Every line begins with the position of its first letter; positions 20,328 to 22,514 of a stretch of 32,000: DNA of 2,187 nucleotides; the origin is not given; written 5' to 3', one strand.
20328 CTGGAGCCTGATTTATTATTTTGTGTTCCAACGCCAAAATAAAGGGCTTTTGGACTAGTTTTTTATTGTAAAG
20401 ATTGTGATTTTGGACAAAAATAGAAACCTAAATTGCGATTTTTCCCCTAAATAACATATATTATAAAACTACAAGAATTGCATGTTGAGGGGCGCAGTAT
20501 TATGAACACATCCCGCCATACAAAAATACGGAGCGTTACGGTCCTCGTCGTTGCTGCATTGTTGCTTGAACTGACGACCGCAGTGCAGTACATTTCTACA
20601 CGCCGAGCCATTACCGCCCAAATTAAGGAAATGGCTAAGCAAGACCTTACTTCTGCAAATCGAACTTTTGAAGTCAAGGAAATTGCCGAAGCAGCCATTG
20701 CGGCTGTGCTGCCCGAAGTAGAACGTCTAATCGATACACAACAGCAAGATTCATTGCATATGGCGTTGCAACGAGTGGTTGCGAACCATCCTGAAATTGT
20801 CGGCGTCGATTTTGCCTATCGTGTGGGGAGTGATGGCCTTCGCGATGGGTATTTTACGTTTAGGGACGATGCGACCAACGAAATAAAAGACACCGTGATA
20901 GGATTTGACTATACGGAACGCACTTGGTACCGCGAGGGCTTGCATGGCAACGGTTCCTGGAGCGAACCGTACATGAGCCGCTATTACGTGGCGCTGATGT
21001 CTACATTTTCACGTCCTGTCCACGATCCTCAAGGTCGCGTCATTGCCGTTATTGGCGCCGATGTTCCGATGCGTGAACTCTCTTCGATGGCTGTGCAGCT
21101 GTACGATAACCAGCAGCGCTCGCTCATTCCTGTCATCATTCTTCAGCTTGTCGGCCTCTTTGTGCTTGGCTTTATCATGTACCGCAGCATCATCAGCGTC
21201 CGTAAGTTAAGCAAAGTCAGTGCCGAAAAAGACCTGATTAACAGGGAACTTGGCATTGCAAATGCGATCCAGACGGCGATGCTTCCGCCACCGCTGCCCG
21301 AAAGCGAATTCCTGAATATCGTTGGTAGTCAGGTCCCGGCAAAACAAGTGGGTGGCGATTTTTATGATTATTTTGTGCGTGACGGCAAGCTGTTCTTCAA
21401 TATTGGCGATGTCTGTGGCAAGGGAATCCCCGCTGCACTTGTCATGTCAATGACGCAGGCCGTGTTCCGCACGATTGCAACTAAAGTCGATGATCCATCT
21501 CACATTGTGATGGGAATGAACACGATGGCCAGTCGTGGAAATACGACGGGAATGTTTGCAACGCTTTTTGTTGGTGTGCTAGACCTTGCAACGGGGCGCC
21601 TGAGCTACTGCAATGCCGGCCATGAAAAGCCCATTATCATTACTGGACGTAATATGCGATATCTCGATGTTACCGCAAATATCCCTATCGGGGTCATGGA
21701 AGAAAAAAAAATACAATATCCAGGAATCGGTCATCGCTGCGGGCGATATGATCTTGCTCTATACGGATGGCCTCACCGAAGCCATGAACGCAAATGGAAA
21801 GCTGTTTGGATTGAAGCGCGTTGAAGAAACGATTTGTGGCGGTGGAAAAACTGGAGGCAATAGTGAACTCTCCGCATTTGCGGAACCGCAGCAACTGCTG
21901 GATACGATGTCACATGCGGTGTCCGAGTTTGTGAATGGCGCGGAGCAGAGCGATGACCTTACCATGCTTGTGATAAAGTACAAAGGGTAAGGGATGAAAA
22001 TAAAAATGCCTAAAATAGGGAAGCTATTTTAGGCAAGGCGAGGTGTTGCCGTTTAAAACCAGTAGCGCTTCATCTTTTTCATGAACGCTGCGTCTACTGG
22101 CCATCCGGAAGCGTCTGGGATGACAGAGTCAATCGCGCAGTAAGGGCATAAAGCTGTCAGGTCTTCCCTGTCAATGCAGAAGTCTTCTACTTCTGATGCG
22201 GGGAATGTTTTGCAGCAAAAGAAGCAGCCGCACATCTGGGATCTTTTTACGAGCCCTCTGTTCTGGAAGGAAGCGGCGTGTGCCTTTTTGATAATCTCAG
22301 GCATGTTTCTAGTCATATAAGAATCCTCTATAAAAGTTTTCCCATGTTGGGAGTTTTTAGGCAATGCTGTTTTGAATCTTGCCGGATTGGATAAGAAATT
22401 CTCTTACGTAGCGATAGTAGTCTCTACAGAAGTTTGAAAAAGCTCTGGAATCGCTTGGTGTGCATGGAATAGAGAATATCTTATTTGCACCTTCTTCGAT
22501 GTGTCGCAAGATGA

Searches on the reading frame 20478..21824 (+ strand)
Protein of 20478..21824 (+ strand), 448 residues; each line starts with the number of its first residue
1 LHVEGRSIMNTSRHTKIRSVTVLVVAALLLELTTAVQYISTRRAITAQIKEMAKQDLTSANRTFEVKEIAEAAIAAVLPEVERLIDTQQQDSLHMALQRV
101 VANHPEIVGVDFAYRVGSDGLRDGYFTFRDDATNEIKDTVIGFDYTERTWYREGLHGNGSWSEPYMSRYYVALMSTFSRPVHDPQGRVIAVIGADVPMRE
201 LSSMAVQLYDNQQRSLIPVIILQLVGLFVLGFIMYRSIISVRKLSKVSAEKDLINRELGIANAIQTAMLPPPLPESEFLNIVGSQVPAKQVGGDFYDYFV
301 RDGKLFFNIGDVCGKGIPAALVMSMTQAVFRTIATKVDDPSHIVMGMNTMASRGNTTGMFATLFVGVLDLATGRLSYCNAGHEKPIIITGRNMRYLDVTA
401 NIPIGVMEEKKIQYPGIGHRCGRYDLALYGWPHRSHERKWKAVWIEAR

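Call 70: find_related_loci(query=window:20478-21824:+, collection=metagenome_contigs, flank=10000)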
Query window:20478-21824:+ (448 aa) in metagenome_contigs; peptide patterns used: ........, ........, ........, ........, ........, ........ (x = any residue, [..] = any of these).
413 stretches matched a pattern; 346 encode a relative of the query (tblastn E <= 1e-3); the best 80 are kept; 79 distinct loci.
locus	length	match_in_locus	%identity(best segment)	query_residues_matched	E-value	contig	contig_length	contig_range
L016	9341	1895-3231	98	2-447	0e+0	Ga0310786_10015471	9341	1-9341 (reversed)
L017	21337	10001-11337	97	2-447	0e+0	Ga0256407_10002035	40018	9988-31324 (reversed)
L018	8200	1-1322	98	8-448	0e+0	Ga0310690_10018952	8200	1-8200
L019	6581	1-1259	99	28-447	0e+0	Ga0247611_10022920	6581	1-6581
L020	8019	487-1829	94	1-448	0e+0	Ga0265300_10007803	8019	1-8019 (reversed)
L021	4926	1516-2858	94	1-448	0e+0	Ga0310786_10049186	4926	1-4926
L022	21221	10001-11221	91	5-411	0e+0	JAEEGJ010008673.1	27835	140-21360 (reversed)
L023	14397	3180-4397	90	6-411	0e+0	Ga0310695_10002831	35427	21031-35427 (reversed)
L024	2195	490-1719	91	2-411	0e+0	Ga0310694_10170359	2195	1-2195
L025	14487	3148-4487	90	2-447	0e+0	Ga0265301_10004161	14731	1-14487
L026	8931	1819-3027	87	8-410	0e+0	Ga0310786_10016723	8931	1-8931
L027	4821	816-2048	81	1-410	0e+0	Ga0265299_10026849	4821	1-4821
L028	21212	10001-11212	81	8-411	0e+0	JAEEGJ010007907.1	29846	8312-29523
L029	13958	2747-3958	81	8-411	0e+0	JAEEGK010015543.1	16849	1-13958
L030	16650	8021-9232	81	8-411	0e+0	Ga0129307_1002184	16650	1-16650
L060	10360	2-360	100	329-448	1e-65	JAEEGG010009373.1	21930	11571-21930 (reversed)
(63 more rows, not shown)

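Call 74: search_protein_families(library=padloc, proteins=[L060:563-2515:-, L060:3959-4630:-, L060:4648-7209:-, L016:3490-5142:-, L016:5219-6352:+, L025:4731-5783:-, L025:6423-8852:-, L025:8999-10309:-, L017:17243-19039:-, L017:19095-20762:-], max_evalue=0.001)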
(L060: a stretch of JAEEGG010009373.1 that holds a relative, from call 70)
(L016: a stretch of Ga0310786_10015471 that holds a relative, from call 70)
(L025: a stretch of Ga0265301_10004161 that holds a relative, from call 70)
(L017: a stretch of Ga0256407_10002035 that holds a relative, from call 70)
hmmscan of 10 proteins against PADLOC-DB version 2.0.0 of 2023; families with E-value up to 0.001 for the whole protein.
L060:563-2515:- (650 aa): 62 families (the best 25 are shown)
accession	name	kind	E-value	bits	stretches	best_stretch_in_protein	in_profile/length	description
PDLC02979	AriA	-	1.1e-21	76.1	1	51-440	20-373/373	-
PDLC02980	AriA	-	6.4e-20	70.3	1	57-441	3-304/304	-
PDLC02358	Old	-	3.1e-16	57.3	2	396-623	286-510/578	Old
PDLC02335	AbiLi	-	1.3e-14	52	1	41-459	71-255/326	AbiLi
PDLC00067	GajA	-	1.4e-14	51.5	2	396-557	306-460/604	AAA ATPase domain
PDLC02914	ATPase-Toprim_I-B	-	4.6e-13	47.1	1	347-462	160-270/443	-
PDLC03878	NsnB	-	2.5e-12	45.2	1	51-457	19-298/345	-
PDLC00070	GajA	-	2.6e-12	44.1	2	395-619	291-514/596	AAA ATPase domain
PDLC00075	GajA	-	6.3e-12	42.8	1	316-507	196-370/536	AAA ATPase domain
PDLC04135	mad3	-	8.2e-12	43.3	1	51-460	19-347/374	mads_3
PDLC04178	HEC-01A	-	8.6e-12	42.8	2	51-76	26-51/399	-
PDLC00091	GajA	-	1.5e-11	41.9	2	392-515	294-413/627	AAA ATPase domain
PDLC04177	HEC-01A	-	1.9e-11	41.6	2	305-456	209-356/393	-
PDLC04182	HEC-01A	-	2.6e-11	41.1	1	389-454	300-365/406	-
PDLC00071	GajA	-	7.1e-11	39.6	2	398-529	277-412/588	AAA ATPase domain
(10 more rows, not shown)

L060:3959-4630:- (223 aa): 0 families

L060:4648-7209:- (853 aa): 23 families
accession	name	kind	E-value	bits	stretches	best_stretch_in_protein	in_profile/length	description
PDLC03920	MkoA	-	7.4e-76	254.3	1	208-848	618-1099/1112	-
PDLC03921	MkoA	-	7.1e-42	141.3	3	656-850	1376-1590/1607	-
PDLC03924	MkoC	-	4.7e-26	89.2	2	653-836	769-951/1136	-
PDLC05009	PDC-S37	-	5.3e-16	55.6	2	208-279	296-367/1550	-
PDLC05035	PDC-S53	-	9.1e-08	28.6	1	193-282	481-570/900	-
PDLC00126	GajB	-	9.2e-07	26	1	190-270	6-85/606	UrvD helicase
PDLC02194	Hhe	-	1e-06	24.2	1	207-277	427-492/1911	-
PDLC05064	PDC-S68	-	1.4e-06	24.4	1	208-423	688-832/1273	-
PDLC04140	mad8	-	3.6e-06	24.7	1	218-355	24-130/314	mads_8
PDLC00121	GajB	-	4.2e-06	23.6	1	227-280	24-82/565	UrvD helicase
PDLC00138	GajB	-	8.1e-06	22.8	0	209-274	8-75/581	UrvD helicase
PDLC01148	RecD_like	-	9.7e-06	22.1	1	200-268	308-375/719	RecD/Tra ATPase fused to N-terminal HHH domain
PDLC00120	GajB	-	1.4e-05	22.4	0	225-273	4-55/458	UrvD helicase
PDLC00124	GajB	-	1.8e-05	21.4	1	187-272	4-88/738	UrvD helicase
PDLC02895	DpdJ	-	2.6e-05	19.2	1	781-825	400-450/2112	DpdJ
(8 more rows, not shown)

L016:3490-5142:- (550 aa): 0 families

L016:5219-6352:+ (377 aa): 0 families

L025:4731-5783:- (350 aa): 3 families
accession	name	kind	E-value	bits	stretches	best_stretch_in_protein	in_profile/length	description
PDLC02903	pVip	-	1.4e-88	294.7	1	44-319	1-257/257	Viperins not associated with kinases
PDLC02904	pVip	-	4.8e-75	250.5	1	42-319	2-262/262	Viperins associated with kinases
PDLC02905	pVip-kinase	-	2.3e-36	124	1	40-318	179-454/474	Viperin-kinase fusion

L025:6423-8852:- (809 aa): 0 families

L025:8999-10309:- (436 aa): 9 families
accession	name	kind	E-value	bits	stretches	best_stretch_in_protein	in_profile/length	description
PDLC04786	PDC-S01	-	8.3e-170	563.3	1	5-435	2-432/439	-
PDLC04792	PDC-S01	-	1.6e-115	384.3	1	6-435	2-433/452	-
PDLC04788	PDC-S01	-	4.6e-112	373.2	1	6-422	2-415/448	-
PDLC04789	PDC-S01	-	3e-27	93.6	1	7-418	3-369/375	-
PDLC04787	PDC-S01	-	1e-23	81.9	1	6-430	11-403/412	-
PDLC04790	PDC-S01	-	5.2e-23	79.4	1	20-400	24-378/422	-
PDLC04791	PDC-S01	-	2e-19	67.5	1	305-422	268-384/395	-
PDLC01037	Csx1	-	5.6e-06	24.1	1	194-394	121-255/320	ARF+Nuclease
PDLC01903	CARF4--CARF_PDDEXK_TM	-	5.5e-05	20.7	1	341-400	267-327/380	-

L017:17243-19039:- (598 aa): 0 families

L017:19095-20762:- (555 aa): 0 families

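Call 75: search_protein_families(library=pfam, proteins=[L060:563-2515:-, L060:3959-4630:-, L060:4648-7209:-, L016:3490-5142:-, L016:5219-6352:+, L025:4731-5783:-, L025:6423-8852:-, L025:8999-10309:-, L017:17243-19039:-, L017:19095-20762:-], max_evalue=0.0001)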
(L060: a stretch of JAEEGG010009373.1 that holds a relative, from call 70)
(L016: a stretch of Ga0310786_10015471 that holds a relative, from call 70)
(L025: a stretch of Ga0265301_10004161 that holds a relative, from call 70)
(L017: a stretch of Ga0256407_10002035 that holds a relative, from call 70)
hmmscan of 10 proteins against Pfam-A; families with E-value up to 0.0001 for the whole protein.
L060:563-2515:- (650 aa): 2 families
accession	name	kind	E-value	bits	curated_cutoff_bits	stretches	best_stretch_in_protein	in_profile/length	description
PF13175.12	AAA_15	-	1.8e-20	74.3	32.1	1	54-440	23-374/374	AAA ATPase domain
PF13304.12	AAA_21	-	1.8e-19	71.4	27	1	56-441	2-304/304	AAA domain, putative AbiEii toxin, Type IV TA system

L060:3959-4630:- (223 aa): 0 families

L060:4648-7209:- (853 aa): 6 families
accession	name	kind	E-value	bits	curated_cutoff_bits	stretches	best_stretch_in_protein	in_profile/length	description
PF13086.12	AAA_11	-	1.5e-33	117.1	27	2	207-322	3-130/257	AAA domain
PF13087.12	AAA_12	-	7.2e-26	91.4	27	1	646-828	10-193/195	AAA domain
PF13245.12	AAA_19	-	3.2e-11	44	25.1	1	211-414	2-131/134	AAA domain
PF13604.12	AAA_30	-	3e-09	37.3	27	1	207-269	3-66/191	AAA domain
PF01443.25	Viral_helicase1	-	1.5e-06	28.7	21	0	736-820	146-221/228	Viral superfamily 1 RNA helicase core domain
PF00270.35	DEAD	-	1.9e-05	24.9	26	0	209-288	3-87/167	DEAD/DEAH box helicase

L016:3490-5142:- (550 aa): 1 family
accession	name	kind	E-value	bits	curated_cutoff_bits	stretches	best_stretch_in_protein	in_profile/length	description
PF25106.1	VWA_4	-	8.8e-09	35.6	27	1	347-461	2-107/169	von Willebrand factor A domain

L016:5219-6352:+ (377 aa): 1 family
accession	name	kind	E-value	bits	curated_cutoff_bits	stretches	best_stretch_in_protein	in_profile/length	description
PF14488.12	DUF4434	-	9e-31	107.9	30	1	69-327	26-272/283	Domain of unknown function (DUF4434)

L025:4731-5783:- (350 aa): 2 families
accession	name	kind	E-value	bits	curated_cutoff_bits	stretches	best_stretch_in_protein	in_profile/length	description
PF04055.27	Radical_SAM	-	4e-11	43.8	29.5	1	49-200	3-149/166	Radical SAM superfamily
PF13353.11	Fer4_12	-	9.1e-07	29.7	22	1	51-156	13-115/137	4Fe-4S single cluster domain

L025:6423-8852:- (809 aa): 0 families

L025:8999-10309:- (436 aa): 2 families
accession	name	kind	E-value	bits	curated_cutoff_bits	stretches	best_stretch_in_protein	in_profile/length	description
PF13635.12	DUF4143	-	5.5e-34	117.6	28.1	1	228-390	1-160/160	Domain of unknown function (DUF4143)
PF13173.12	AAA_14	-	1.5e-25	90.1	27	1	23-157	2-129/129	AAA domain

L017:17243-19039:- (598 aa): 0 families

L017:19095-20762:- (555 aa): 1 family
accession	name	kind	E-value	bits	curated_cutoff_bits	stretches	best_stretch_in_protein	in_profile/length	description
PF25106.1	VWA_4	-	3.4e-09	36.9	27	1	352-467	2-108/169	von Willebrand factor A domain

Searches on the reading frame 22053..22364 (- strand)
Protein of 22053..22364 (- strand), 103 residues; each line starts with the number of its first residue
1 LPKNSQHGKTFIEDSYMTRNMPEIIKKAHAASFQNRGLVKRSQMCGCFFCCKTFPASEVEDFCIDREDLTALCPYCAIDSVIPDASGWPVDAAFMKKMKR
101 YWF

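Call 3: search_protein_families(library=pfam, proteins=[window:22053-22364:-], max_evalue=0.1)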
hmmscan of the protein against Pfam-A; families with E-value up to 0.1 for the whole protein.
window:22053-22364:- (103 aa): 0 families

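Call 4: search_protein_families(library=padloc, proteins=[window:22053-22364:-], max_evalue=0.1)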
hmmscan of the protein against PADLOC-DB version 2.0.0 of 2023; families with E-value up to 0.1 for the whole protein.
window:22053-22364:- (103 aa): 0 families

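Call 5: search_protein_families(library=ncbifam, proteins=[window:22053-22364:-], max_evalue=0.1)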
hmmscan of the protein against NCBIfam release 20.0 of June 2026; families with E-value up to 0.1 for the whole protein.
window:22053-22364:- (103 aa): 0 families
